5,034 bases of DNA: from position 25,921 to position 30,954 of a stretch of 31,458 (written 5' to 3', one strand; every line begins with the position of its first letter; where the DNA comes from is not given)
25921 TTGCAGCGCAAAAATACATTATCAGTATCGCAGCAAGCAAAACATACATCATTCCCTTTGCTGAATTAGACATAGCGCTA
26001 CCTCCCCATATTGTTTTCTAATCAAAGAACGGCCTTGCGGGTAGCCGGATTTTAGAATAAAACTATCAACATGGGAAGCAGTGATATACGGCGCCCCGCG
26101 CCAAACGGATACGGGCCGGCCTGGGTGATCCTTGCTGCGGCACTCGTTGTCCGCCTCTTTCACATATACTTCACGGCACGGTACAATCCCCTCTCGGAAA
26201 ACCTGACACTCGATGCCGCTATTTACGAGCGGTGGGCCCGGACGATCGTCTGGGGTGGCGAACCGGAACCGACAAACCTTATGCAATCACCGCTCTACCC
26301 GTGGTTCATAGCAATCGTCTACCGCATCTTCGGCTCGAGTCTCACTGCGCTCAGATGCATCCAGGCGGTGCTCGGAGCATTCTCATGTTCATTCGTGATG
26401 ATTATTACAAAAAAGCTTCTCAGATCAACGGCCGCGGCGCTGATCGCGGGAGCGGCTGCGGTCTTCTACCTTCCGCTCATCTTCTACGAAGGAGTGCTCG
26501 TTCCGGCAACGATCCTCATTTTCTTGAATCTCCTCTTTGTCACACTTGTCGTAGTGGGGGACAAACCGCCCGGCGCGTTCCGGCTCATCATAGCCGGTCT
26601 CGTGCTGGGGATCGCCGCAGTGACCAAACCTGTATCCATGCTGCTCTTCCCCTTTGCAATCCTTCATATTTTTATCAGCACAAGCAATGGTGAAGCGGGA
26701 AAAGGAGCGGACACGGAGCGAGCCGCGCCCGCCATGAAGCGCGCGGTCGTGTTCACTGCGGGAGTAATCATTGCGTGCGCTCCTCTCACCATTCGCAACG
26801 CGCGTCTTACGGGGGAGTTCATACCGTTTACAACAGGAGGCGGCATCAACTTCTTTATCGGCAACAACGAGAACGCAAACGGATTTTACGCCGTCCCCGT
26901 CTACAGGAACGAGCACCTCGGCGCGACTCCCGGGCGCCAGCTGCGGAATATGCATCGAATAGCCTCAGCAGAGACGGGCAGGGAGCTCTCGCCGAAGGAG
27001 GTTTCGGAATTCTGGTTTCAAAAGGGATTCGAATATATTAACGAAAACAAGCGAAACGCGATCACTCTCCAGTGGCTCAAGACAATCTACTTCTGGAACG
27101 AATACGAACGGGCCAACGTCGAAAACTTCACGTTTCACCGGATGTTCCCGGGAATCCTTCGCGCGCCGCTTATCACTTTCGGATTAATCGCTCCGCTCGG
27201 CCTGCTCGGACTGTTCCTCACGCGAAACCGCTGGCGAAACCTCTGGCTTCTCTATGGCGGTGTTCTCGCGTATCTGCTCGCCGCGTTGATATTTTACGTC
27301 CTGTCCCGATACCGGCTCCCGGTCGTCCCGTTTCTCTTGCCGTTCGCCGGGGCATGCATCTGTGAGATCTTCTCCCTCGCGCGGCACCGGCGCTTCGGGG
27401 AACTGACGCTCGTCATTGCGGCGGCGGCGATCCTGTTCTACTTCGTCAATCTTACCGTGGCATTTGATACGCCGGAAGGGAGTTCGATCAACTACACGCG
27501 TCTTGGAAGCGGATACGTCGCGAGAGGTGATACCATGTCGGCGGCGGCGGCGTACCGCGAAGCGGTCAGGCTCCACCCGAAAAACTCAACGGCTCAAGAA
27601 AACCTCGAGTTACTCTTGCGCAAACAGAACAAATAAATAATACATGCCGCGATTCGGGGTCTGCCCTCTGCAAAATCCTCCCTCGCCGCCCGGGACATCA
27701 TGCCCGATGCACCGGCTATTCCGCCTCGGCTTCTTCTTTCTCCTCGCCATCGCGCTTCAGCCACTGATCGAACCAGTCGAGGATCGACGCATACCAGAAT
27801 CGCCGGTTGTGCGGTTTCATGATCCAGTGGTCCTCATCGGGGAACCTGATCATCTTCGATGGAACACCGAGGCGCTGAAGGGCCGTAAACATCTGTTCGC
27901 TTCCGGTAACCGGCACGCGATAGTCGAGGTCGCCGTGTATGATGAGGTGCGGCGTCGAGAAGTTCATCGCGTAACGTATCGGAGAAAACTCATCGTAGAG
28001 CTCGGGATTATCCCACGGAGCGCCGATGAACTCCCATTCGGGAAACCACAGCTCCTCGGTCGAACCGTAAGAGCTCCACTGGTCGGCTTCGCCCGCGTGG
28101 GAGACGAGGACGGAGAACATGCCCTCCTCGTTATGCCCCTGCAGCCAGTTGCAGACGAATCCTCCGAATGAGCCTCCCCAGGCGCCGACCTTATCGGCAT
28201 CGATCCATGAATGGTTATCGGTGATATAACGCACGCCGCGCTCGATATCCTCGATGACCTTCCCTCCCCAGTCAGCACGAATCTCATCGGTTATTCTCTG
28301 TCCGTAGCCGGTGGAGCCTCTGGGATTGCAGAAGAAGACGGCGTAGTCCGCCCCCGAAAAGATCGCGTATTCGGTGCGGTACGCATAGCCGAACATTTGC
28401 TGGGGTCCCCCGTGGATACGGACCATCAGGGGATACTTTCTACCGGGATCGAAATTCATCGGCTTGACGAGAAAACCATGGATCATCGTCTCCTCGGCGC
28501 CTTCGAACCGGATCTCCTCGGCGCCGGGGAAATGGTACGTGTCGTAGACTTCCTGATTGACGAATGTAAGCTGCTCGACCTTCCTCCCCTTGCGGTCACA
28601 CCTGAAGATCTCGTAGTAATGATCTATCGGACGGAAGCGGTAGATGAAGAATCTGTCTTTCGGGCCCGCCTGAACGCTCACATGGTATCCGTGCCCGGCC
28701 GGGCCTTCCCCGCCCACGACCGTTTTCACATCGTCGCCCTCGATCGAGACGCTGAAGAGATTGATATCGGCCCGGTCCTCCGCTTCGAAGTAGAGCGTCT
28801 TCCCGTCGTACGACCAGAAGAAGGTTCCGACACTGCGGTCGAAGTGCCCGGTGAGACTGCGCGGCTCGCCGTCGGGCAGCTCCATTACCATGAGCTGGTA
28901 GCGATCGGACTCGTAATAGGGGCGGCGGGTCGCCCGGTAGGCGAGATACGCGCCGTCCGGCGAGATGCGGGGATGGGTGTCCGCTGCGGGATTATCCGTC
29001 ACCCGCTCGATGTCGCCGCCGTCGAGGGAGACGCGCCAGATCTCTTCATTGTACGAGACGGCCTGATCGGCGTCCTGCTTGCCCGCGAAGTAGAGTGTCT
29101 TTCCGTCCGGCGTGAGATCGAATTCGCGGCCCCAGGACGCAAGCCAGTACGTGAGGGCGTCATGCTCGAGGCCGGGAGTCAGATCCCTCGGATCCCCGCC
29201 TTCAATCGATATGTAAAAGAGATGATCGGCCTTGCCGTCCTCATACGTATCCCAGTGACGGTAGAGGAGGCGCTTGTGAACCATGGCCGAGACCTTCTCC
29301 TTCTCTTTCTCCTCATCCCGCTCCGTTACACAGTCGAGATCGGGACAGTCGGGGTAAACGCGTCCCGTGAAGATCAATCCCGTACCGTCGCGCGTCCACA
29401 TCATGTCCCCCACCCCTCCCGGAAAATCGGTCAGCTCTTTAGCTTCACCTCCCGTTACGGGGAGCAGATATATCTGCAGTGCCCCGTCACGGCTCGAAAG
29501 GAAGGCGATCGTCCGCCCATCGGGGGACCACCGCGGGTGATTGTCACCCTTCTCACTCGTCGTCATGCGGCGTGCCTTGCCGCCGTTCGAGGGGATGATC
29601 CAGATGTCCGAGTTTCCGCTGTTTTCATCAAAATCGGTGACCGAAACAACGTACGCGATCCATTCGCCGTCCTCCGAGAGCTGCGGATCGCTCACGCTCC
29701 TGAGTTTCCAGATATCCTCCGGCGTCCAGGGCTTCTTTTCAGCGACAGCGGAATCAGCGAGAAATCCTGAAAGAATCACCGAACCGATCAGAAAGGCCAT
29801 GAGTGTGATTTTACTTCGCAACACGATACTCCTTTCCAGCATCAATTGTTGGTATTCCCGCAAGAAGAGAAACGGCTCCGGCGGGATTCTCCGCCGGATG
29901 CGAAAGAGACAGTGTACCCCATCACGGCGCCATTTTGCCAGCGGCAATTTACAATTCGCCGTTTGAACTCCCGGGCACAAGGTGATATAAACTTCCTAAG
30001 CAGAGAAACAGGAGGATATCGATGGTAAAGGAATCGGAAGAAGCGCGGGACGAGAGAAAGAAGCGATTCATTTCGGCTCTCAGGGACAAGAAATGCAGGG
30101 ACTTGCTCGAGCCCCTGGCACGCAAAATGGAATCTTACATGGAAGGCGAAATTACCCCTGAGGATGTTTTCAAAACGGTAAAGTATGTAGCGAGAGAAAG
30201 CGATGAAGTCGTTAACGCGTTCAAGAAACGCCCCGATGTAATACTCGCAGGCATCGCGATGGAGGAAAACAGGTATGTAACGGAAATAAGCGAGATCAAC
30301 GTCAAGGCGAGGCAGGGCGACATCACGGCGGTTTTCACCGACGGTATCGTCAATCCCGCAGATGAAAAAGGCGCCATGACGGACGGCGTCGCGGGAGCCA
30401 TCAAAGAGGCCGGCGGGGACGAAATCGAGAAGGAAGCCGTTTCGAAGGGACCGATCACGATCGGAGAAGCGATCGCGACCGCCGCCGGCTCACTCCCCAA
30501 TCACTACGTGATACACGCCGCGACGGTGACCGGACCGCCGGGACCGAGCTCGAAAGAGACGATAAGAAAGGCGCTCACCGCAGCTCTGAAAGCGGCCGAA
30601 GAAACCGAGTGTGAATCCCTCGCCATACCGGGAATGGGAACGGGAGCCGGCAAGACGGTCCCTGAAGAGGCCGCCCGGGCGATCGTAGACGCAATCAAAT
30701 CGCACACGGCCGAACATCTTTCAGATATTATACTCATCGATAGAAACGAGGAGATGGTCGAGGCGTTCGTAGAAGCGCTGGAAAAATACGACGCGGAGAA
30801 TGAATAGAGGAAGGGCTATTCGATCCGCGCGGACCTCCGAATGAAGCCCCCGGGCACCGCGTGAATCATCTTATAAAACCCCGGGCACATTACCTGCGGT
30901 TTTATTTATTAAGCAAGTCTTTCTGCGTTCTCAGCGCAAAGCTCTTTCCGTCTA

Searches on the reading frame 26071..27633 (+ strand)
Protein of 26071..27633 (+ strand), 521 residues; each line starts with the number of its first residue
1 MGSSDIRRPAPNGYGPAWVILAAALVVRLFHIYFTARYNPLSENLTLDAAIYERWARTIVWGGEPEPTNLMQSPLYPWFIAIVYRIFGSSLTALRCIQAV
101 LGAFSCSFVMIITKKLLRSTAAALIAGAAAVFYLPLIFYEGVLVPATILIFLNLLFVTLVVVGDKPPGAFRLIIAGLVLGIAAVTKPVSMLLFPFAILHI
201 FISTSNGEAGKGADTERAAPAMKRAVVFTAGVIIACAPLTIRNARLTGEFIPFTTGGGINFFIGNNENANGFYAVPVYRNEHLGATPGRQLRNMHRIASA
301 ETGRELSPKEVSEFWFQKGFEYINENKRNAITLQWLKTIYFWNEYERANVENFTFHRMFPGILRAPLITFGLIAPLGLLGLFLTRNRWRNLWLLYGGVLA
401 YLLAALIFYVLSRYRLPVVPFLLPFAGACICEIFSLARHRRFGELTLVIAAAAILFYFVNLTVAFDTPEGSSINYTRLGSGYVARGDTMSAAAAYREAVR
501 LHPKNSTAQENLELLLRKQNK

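Call 84: search_protein_families(library=pfam, proteins=[window:26071-27633:+], max_evalue=0.0001)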
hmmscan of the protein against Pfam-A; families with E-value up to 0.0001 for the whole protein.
window:26071-27633:+ (521 aa): 1 family
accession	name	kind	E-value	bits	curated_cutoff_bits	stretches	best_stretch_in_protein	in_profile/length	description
PF13231.12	PMT_2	-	8.3e-10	39.5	26.1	1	73-203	3-132/160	Dolichyl-phosphate-mannose-protein mannosyltransferase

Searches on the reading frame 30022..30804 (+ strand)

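Call 84: search_protein_families(library=pfam, proteins=[window:30022-30804:+], max_evalue=0.0001)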
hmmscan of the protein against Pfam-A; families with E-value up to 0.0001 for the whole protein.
window:30022-30804:+ (261 aa): 1 family
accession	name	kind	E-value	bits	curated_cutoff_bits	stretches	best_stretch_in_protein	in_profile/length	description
PF01661.27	Macro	-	2.3e-25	89.2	22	1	110-220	1-117/118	Macro domain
